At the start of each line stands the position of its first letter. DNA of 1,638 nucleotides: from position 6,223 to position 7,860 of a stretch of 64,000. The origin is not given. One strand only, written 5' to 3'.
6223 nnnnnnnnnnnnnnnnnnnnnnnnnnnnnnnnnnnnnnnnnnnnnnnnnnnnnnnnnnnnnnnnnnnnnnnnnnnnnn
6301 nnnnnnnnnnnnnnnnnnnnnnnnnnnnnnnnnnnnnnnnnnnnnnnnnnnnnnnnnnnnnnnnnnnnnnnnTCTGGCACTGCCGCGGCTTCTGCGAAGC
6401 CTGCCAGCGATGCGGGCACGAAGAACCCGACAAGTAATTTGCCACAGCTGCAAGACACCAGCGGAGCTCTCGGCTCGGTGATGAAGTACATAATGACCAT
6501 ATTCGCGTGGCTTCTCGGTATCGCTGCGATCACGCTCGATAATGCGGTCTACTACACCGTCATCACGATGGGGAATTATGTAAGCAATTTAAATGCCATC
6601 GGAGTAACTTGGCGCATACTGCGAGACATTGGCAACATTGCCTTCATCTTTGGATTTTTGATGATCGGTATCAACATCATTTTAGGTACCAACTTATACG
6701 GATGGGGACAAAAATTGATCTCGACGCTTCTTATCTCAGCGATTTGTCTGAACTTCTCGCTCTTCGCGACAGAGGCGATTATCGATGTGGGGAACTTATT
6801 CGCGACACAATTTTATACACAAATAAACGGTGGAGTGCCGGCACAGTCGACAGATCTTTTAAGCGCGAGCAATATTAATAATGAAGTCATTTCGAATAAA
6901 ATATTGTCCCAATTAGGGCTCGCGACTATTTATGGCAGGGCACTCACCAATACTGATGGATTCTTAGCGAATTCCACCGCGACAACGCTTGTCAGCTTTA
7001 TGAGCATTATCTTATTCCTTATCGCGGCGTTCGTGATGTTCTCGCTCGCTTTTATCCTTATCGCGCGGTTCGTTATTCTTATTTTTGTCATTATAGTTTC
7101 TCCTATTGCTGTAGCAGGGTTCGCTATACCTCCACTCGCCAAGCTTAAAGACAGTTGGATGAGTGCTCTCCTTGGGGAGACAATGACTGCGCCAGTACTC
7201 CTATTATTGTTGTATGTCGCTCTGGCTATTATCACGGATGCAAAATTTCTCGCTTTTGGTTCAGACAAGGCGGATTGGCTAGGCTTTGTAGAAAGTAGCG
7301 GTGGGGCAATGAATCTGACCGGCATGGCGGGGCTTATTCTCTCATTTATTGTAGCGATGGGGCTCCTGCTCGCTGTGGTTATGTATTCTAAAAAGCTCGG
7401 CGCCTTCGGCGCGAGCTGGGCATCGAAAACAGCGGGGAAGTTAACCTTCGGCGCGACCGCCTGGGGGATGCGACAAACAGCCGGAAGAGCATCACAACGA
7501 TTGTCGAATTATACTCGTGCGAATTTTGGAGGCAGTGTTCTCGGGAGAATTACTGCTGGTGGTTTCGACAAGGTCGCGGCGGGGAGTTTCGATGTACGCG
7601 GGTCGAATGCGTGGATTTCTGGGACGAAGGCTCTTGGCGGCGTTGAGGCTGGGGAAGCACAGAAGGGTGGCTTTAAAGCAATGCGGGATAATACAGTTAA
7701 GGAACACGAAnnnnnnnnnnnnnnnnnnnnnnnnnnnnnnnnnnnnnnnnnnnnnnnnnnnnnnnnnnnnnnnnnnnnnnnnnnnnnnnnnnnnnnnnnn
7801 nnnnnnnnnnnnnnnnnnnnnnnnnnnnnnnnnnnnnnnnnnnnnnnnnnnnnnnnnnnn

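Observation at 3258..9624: Four-gene envelope cluster with VirB5/TrbJ-like and VirB6/TrbL-like architectures but no ATPases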

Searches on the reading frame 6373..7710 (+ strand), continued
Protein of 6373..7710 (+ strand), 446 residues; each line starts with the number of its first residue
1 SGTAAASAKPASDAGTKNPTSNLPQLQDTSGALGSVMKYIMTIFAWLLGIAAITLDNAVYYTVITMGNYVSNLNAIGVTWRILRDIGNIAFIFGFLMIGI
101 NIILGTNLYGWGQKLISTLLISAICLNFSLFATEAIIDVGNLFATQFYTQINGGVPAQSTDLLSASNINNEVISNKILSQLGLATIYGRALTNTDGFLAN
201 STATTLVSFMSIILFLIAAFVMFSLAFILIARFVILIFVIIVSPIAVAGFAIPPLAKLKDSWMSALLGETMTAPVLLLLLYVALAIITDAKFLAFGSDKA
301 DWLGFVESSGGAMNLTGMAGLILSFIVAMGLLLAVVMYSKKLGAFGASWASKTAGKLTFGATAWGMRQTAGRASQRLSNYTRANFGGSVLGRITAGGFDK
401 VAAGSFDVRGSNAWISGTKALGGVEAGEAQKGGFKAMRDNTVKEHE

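Call 74: find_homologous_proteins(query=L078:13963-15783:+, max_evalue=1e-10)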
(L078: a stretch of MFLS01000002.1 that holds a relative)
Query L078:13963-15783:+ (606 aa): 8000 proteins with E <= 1e-10 among 8000 candidates; the best 120 are listed.
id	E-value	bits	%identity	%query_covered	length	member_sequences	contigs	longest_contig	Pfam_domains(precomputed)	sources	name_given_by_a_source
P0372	0.0e+0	1341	100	100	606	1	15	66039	PF19044.7,PF01935.24,PF12846.14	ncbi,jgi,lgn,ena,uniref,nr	ncbi:conjugal transfer protein TraC [Candidatus Kaiserbacteria bacterium RIFCSPHIGHO2_12_FULL_56_13]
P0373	0.0e+0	1338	100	100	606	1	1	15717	PF19044.7,PF01935.24,PF12846.14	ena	-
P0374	0.0e+0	1338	100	100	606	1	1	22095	PF19044.7,PF01935.24,PF12846.14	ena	-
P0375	0.0e+0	1268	94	100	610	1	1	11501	PF19044.7,PF01935.24,PF12846.14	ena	-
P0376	0.0e+0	1267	93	100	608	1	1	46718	PF19044.7,PF01935.24,PF12846.14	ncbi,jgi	jgi:conjugal transfer ATP-binding protein TraC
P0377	0.0e+0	1263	93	100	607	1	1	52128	PF19044.7,PF01935.24,PF12846.14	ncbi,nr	ncbi:MAG: DUF87 domain-containing protein [bacterium]|nr:DUF87 domain-containing protein [bacterium]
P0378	0.0e+0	1239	90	100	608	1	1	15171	PF19044.7,PF01935.24,PF12846.14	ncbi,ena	-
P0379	0.0e+0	1233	90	99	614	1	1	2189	PF19044.7,PF01935.24,PF12846.14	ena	-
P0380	0.0e+0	1232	89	100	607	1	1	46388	PF19044.7,PF01935.24,PF12846.14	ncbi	-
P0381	0.0e+0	1228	89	100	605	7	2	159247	PF19044.7,PF01935.24,PF12846.14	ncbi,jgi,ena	ncbi:MAG: DUF87 domain-containing protein [Candidatus Paceibacterota bacterium]|jgi:type IV secretor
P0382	0.0e+0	1226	88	100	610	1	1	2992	PF19044.7,PF01935.24,PF12846.14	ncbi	-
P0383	0.0e+0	1224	89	99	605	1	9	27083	PF19044.7,PF01935.24,PF12846.14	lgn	-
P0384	0.0e+0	1220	87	100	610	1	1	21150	PF19044.7,PF01935.24,PF12846.14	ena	-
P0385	0.0e+0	1220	87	100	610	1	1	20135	PF19044.7,PF01935.24,PF12846.14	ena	-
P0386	0.0e+0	1220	87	100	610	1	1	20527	PF19044.7,PF01935.24,PF12846.14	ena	-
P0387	0.0e+0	1217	88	100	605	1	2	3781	PF19044.7,PF01935.24,PF12846.14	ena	-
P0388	0.0e+0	1217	88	100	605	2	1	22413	PF19044.7,PF01935.24,PF12846.14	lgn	-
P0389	0.0e+0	1215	87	100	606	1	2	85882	PF19044.7,PF01935.24,PF12846.14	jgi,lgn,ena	-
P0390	0.0e+0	1214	87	100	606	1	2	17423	PF19044.7,PF01935.24,PF12846.14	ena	-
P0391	0.0e+0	1214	88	100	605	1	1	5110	PF19044.7,PF01935.24,PF12846.14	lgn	-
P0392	0.0e+0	1213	87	100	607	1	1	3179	PF19044.7,PF01935.24,PF12846.14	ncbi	-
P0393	0.0e+0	1213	88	99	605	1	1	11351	PF19044.7,PF01935.24,PF12846.14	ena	-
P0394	0.0e+0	1213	87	100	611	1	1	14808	PF19044.7,PF01935.24,PF12846.14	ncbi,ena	-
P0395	0.0e+0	1212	88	99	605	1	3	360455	PF19044.7,PF01935.24,PF12846.14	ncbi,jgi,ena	-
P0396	0.0e+0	1212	88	99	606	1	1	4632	PF19044.7,PF01935.24,PF12846.14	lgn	-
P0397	0.0e+0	1211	88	100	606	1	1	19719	PF19044.7,PF01935.24,PF12846.14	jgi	jgi:conjugal transfer ATP-binding protein TraC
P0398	0.0e+0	1210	88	99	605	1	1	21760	PF19044.7,PF01935.24,PF12846.14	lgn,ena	-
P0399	0.0e+0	1209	88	99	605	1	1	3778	PF19044.7,PF01935.24,PF12846.14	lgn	-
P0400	0.0e+0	1209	88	99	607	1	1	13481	PF19044.7,PF01935.24,PF12846.14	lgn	-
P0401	0.0e+0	1208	88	99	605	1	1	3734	PF19044.7,PF01935.24,PF12846.14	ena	-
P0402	0.0e+0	1207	88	99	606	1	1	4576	PF19044.7,PF01935.24,PF12846.14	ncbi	-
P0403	0.0e+0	1207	88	100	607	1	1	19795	PF19044.7,PF01935.24,PF12846.14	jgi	jgi:type IV secretory pathway VirB4 component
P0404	0.0e+0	1207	89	99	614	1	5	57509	PF19044.7,PF01935.24,PF12846.14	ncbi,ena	-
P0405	0.0e+0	1206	87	99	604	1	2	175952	PF19044.7,PF01935.24,PF12846.14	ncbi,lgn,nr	ncbi:DUF87 domain-containing protein [Candidatus Kaiserbacteria bacterium]|nr:DUF87 domain-containin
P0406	0.0e+0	1206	87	99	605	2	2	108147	PF19044.7,PF01935.24,PF12846.14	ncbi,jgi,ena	ncbi:MAG: DUF87 domain-containing protein [Candidatus Paceibacterota bacterium]|jgi:type IV secretor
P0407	0.0e+0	1205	88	99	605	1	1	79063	PF19044.7,PF01935.24,PF12846.14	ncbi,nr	ncbi:DUF87 domain-containing protein [Candidatus Kaiserbacteria bacterium]|nr:DUF87 domain-containin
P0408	0.0e+0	1205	87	99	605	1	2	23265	PF19044.7,PF01935.24,PF12846.14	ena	-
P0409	0.0e+0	1205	87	100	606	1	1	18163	PF19044.7,PF01935.24,PF12846.14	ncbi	ncbi:MAG: DUF87 domain-containing protein [Minisyncoccia bacterium]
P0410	0.0e+0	1205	87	100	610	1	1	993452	PF19044.7,PF01935.24,PF12846.14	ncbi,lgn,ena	-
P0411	0.0e+0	1205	88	99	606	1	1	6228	PF19044.7,PF01935.24,PF12846.14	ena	-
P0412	0.0e+0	1204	88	100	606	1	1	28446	PF19044.7,PF01935.24,PF12846.14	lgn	-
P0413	0.0e+0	1204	86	100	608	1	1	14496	PF19044.7,PF01935.24,PF12846.14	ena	-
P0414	0.0e+0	1204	86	100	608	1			PF19044.7,PF01935.24,PF12846.14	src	-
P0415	0.0e+0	1204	87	100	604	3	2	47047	PF19044.7,PF01935.24,PF12846.14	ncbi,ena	-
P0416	0.0e+0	1204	87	100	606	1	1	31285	PF19044.7,PF01935.24,PF12846.14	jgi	jgi:conjugal transfer ATP-binding protein TraC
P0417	0.0e+0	1203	87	99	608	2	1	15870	PF19044.7,PF01935.24,PF12846.14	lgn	-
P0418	0.0e+0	1203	88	100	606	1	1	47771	PF19044.7,PF01935.24,PF12846.14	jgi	jgi:conjugal transfer ATP-binding protein TraC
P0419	0.0e+0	1203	87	100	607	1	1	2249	PF19044.7,PF01935.24,PF12846.14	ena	-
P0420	0.0e+0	1202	88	100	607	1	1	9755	PF19044.7,PF01935.24,PF12846.14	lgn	-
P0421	0.0e+0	1202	87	99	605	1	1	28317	PF19044.7,PF01935.24,PF12846.14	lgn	-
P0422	0.0e+0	1202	86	100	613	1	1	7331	PF19044.7,PF01935.24,PF12846.14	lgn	-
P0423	0.0e+0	1201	87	100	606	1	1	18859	PF19044.7,PF01935.24,PF12846.14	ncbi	ncbi:MAG: VirB4-like conjugal transfer ATPase, CD1110 family [Minisyncoccota bacterium]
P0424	0.0e+0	1201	87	100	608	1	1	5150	PF19044.7,PF01935.24,PF12846.14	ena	-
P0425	0.0e+0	1201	87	100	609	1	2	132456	PF19044.7,PF01935.24,PF12846.14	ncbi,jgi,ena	jgi:type IV secretory pathway VirB4 component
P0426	0.0e+0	1201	87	100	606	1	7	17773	PF19044.7,PF01935.24,PF12846.14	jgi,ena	-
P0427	0.0e+0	1200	87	100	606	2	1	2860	PF19044.7,PF01935.24,PF12846.14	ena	-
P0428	0.0e+0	1200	87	99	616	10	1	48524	PF19044.7,PF01935.24,PF12846.14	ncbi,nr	ncbi:MAG TPA: DUF87 domain-containing protein [Candidatus Paceibacterota bacterium]|nr:DUF87 domain-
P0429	0.0e+0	1200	87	100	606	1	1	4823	PF19044.7,PF01935.24,PF12846.14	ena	-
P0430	0.0e+0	1199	87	99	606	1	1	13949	PF19044.7,PF01935.24,PF12846.14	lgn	-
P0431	0.0e+0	1199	87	100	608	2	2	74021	PF19044.7,PF01935.24,PF12846.14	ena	-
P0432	0.0e+0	1199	87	100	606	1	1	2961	PF19044.7,PF01935.24,PF12846.14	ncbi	-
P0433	0.0e+0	1199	86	100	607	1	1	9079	PF19044.7,PF01935.24,PF12846.14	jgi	jgi:conjugal transfer ATP-binding protein TraC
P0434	0.0e+0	1199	87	100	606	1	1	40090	PF19044.7,PF01935.24,PF12846.14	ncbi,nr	ncbi:DUF87 domain-containing protein [Candidatus Kaiserbacteria bacterium]|nr:DUF87 domain-containin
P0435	0.0e+0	1199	87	100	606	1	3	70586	PF19044.7,PF01935.24,PF12846.14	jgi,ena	-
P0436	0.0e+0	1199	86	99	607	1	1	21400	PF19044.7,PF01935.24,PF12846.14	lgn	-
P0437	0.0e+0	1199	88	99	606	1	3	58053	PF19044.7,PF01935.24,PF12846.14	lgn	-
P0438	0.0e+0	1198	87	99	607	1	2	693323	PF19044.7,PF01935.24,PF12846.14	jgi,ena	-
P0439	0.0e+0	1198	87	99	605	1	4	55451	PF19044.7,PF01935.24,PF12846.14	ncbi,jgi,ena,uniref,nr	ncbi:conjugal transfer protein TraC [Candidatus Kaiserbacteria bacterium RIFCSPLOWO2_01_FULL_52_12b]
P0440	0.0e+0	1198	87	99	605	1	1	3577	PF19044.7,PF01935.24,PF12846.14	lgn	-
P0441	0.0e+0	1198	87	100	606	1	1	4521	PF19044.7,PF01935.24,PF12846.14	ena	-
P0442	0.0e+0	1197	86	99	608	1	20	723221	PF19044.7,PF01935.24,PF12846.14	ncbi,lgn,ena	-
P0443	0.0e+0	1197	87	100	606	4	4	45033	PF19044.7,PF01935.24,PF12846.14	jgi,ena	-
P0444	0.0e+0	1197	87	100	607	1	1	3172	PF19044.7,PF01935.24,PF12846.14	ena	-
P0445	0.0e+0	1197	87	99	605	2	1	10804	PF19044.7,PF01935.24,PF12846.14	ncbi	-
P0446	0.0e+0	1197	87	99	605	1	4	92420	PF19044.7,PF01935.24,PF12846.14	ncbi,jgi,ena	ncbi:MAG TPA: DUF87 domain-containing protein [Candidatus Paceibacterota bacterium]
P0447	0.0e+0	1197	86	100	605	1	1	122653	PF19044.7,PF01935.24,PF12846.14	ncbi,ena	-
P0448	0.0e+0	1197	86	100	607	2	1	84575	PF19044.7,PF01935.24,PF12846.14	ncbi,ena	-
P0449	0.0e+0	1197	87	99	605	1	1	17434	PF19044.7,PF01935.24,PF12846.14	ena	-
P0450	0.0e+0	1197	86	99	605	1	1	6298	PF19044.7,PF01935.24,PF12846.14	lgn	-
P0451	0.0e+0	1196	86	99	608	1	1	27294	PF19044.7,PF01935.24,PF12846.14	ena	-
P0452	0.0e+0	1196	86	99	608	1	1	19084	PF19044.7,PF01935.24,PF12846.14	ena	-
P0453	0.0e+0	1196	88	99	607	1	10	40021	PF19044.7,PF01935.24,PF12846.14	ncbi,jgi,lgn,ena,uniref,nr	ncbi:conjugal transfer protein TraC [Candidatus Kaiserbacteria bacterium RIFOXYD1_FULL_47_14]|uniref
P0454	0.0e+0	1196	87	99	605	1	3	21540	PF19044.7,PF01935.24,PF12846.14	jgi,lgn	-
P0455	0.0e+0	1196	86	100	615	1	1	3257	PF19044.7,PF01935.24,PF12846.14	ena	-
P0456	0.0e+0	1196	86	99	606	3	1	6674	PF19044.7,PF01935.24,PF12846.14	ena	-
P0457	0.0e+0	1196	87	99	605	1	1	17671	PF19044.7,PF01935.24,PF12846.14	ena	-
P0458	0.0e+0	1196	87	99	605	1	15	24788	PF19044.7,PF01935.24,PF12846.14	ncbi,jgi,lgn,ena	-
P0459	0.0e+0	1195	87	99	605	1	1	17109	PF19044.7,PF01935.24,PF12846.14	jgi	-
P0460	0.0e+0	1195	87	99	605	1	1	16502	PF19044.7,PF01935.24,PF12846.14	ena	-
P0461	0.0e+0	1195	88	99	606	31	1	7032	PF19044.7,PF01935.24,PF12846.14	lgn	-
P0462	0.0e+0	1195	87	99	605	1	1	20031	PF19044.7,PF01935.24,PF12846.14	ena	-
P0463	0.0e+0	1195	86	100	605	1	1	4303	PF19044.7,PF01935.24,PF12846.14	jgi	jgi:conjugal transfer ATP-binding protein TraC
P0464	0.0e+0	1194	86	99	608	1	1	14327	PF19044.7,PF01935.24,PF12846.14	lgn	-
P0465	0.0e+0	1194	87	99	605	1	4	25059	PF19044.7,PF01935.24,PF12846.14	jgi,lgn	-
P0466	0.0e+0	1194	87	99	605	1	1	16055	PF19044.7,PF01935.24,PF12846.14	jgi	-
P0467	0.0e+0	1194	86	99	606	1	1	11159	PF19044.7,PF01935.24,PF12846.14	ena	-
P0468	0.0e+0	1194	87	99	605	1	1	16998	PF19044.7,PF01935.24,PF12846.14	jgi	-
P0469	0.0e+0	1194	87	99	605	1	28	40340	PF19044.7,PF01935.24,PF12846.14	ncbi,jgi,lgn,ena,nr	ncbi:MAG: conjugal transfer protein TraC [Parcubacteria group bacterium CG1_02_50_68]|nr:MAG: conjug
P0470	0.0e+0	1194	86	99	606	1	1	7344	PF19044.7,PF01935.24,PF12846.14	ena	-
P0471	0.0e+0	1194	86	100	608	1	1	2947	PF19044.7,PF01935.24,PF12846.14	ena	-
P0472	0.0e+0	1194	86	99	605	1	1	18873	PF19044.7,PF01935.24,PF12846.14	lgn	-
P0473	0.0e+0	1194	87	99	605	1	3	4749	PF19044.7,PF01935.24,PF12846.14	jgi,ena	-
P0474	0.0e+0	1194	87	99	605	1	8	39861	PF19044.7,PF01935.24,PF12846.14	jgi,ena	-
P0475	0.0e+0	1193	86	99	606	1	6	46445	PF19044.7,PF01935.24,PF12846.14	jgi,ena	-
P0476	0.0e+0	1193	86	99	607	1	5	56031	PF19044.7,PF01935.24,PF12846.14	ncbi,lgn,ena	-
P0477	0.0e+0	1193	86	99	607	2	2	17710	PF19044.7,PF01935.24,PF12846.14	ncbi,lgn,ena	-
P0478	0.0e+0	1193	86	100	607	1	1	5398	PF19044.7,PF01935.24,PF12846.14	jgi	jgi:type IV secretory pathway VirB4 component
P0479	0.0e+0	1193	86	99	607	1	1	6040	PF19044.7,PF01935.24,PF12846.14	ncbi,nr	ncbi:MAG: DUF87 domain-containing protein [bacterium]|nr:DUF87 domain-containing protein [bacterium]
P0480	0.0e+0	1193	86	100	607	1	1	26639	PF19044.7,PF01935.24,PF12846.14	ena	-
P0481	0.0e+0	1193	86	100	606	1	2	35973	PF19044.7,PF01935.24,PF12846.14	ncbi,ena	-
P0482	0.0e+0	1193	86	99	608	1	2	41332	PF19044.7,PF01935.24,PF12846.14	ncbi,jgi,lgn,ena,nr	ncbi:MAG TPA: DUF87 domain-containing protein [Candidatus Paceibacterota bacterium]|nr:DUF87 domain-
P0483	0.0e+0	1193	87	99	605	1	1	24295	PF19044.7,PF01935.24,PF12846.14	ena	-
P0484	0.0e+0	1192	87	99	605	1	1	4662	PF19044.7,PF01935.24,PF12846.14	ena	-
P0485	0.0e+0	1192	86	99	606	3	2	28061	PF19044.7,PF01935.24,PF12846.14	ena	-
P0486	0.0e+0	1192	87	99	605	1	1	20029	PF19044.7,PF01935.24,PF12846.14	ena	-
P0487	0.0e+0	1192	87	99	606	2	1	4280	PF19044.7,PF01935.24,PF12846.14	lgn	-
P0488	0.0e+0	1192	86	99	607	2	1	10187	PF19044.7,PF01935.24,PF12846.14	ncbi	-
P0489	0.0e+0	1192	87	99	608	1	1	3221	PF19044.7,PF01935.24,PF12846.14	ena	-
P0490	0.0e+0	1192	86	99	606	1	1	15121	PF19044.7,PF01935.24,PF12846.14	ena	-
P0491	0.0e+0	1192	87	99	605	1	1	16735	PF19044.7,PF01935.24,PF12846.14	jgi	-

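Call 75: find_encoding_contigs(protein=P0410, flank=10000, max_places=2)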
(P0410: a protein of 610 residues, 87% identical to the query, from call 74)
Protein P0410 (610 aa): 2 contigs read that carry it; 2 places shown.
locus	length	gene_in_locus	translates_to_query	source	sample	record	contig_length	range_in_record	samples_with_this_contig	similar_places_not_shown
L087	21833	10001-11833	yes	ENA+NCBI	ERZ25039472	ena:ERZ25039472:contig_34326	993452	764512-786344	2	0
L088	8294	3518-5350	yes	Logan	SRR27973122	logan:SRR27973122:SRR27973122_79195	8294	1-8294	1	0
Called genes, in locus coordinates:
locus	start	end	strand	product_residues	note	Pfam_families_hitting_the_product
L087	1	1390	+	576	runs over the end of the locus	PF01368:DHH, PF02272:DHHA1, PF17768:RecJ_OB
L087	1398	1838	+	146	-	PF00075:RNase_H, PF13456:RVT_3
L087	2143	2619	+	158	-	PF08719:NADAR, PF04266:ASCH (weak)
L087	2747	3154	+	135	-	PF00293:NUDIX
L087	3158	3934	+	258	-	-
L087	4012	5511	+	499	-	PF13567:DUF4131, PF03772:Competence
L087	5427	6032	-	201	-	PF02777:Sod_Fe_C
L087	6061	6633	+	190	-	-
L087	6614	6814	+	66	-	-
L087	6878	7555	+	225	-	PF02163:Peptidase_M50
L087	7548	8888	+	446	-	PF00479:G6PD_N, PF02781:G6PD_C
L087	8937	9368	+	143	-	PF12666:PrgI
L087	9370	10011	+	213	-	PF26593:TraC-like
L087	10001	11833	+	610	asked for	PF19044:P-loop_TraG, PF01935:DUF87 (weak), PF12846:AAA_10 (faint)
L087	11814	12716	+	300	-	-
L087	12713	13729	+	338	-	-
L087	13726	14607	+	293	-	PF18895:T4SS_pilin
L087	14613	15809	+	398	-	-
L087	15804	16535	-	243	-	PF02096:60KD_IMP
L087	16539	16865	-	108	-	PF00825:Ribonuclease_P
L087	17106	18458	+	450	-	PF11638:DnaA_N, PF00308:Bac_DnaA, PF00910:RNA_helicase (faint), PF01637:ATPase_2 (weak), PF01695:IstB_IS21, PF13401:AAA_22 (faint), PF08299:Bac_DnaA_C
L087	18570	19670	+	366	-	PF00712:DNA_pol3_beta, PF02767:DNA_pol3_beta_2, PF02768:DNA_pol3_beta_3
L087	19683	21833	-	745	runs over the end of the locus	PF00912:Transgly, PF00905:Transpeptidase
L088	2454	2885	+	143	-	PF12666:PrgI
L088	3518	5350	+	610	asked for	PF19044:P-loop_TraG, PF01935:DUF87 (weak), PF12846:AAA_10 (faint)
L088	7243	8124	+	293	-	PF18895:T4SS_pilin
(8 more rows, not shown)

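Call 76: find_encoding_contigs(protein=P0381, flank=10000, max_places=2)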
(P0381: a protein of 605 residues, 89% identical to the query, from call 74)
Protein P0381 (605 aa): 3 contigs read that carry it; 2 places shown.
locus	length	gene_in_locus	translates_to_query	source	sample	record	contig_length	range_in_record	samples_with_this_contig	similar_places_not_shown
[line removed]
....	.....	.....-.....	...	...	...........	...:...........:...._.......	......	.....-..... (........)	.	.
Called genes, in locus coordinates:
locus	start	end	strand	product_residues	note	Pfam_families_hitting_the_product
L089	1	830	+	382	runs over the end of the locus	PF00162:PGK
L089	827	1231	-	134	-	PF11969:DcpS_C, PF01230:HIT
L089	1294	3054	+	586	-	PF01368:DHH, PF17768:RecJ_OB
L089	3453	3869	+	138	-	PF00075:RNase_H, PF13456:RVT_3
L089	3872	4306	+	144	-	PF01230:HIT (weak)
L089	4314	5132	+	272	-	-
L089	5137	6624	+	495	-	PF13567:DUF4131, PF03772:Competence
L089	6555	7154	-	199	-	PF02777:Sod_Fe_C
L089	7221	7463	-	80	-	PF00830:Ribosomal_L28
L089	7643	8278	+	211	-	PF02163:Peptidase_M50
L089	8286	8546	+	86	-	PF11950:DUF3467 (weak)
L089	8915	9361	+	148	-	PF12666:PrgI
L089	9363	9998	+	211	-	PF26593:TraC-like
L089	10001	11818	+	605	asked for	PF19044:P-loop_TraG, PF01935:DUF87 (weak), PF12846:AAA_10 (faint)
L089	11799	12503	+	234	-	-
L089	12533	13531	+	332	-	-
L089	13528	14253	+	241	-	PF18895:T4SS_pilin (faint)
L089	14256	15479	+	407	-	-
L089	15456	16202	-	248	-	PF02096:60KD_IMP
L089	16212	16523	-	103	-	PF00825:Ribonuclease_P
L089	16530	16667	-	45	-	PF00468:Ribosomal_L34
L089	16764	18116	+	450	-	PF11638:DnaA_N, PF00308:Bac_DnaA, PF00910:RNA_helicase (faint), PF01637:ATPase_2 (weak), PF01695:IstB_IS21, PF13401:AAA_22 (faint), PF08299:Bac_DnaA_C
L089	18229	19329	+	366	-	PF00712:DNA_pol3_beta, PF02767:DNA_pol3_beta_2, PF02768:DNA_pol3_beta_3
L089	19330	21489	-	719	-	PF00912:Transgly, PF00905:Transpeptidase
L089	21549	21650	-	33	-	-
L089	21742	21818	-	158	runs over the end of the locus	PF02075:RuvC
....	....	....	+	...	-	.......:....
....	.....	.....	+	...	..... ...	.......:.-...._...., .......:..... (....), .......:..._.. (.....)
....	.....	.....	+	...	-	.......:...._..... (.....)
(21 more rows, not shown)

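Call 99: search_protein_families(library=pfam, proteins=[L078:9797-12208:+], max_evalue=1)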
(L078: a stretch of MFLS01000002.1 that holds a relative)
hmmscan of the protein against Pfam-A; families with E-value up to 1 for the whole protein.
L078:9797-12208:+ (803 aa): 3 families
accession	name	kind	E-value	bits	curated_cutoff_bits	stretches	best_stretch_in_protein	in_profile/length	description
PF19597.4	TrbL_4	-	9e-07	29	27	1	223-344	112-232/276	Conjugal transfer protein TrbL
PF13684.11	FakA-like_C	-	0.073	12.9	23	1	517-553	91-127/216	Fatty acid kinase subunit A-like, C-terminal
PF16046.10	FAM76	-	0.28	11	28.5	1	509-612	155-257/298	FAM76 protein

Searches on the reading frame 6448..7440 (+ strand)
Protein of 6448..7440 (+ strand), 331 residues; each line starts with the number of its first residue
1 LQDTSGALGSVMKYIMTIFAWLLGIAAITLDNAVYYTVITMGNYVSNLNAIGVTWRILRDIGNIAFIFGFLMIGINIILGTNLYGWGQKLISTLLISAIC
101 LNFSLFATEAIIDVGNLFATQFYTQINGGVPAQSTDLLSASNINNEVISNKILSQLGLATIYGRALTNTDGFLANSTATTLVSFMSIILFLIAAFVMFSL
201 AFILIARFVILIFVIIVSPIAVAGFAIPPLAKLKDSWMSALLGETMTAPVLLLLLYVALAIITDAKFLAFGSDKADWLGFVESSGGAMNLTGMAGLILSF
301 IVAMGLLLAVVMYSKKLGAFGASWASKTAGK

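Call 38: search_dna_similar(query=window:6448-7440:+, collection=plasmids, mode=protein, max_evalue=10, max_rows=25)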
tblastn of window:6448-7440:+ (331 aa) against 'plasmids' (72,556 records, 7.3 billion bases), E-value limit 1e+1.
No match.
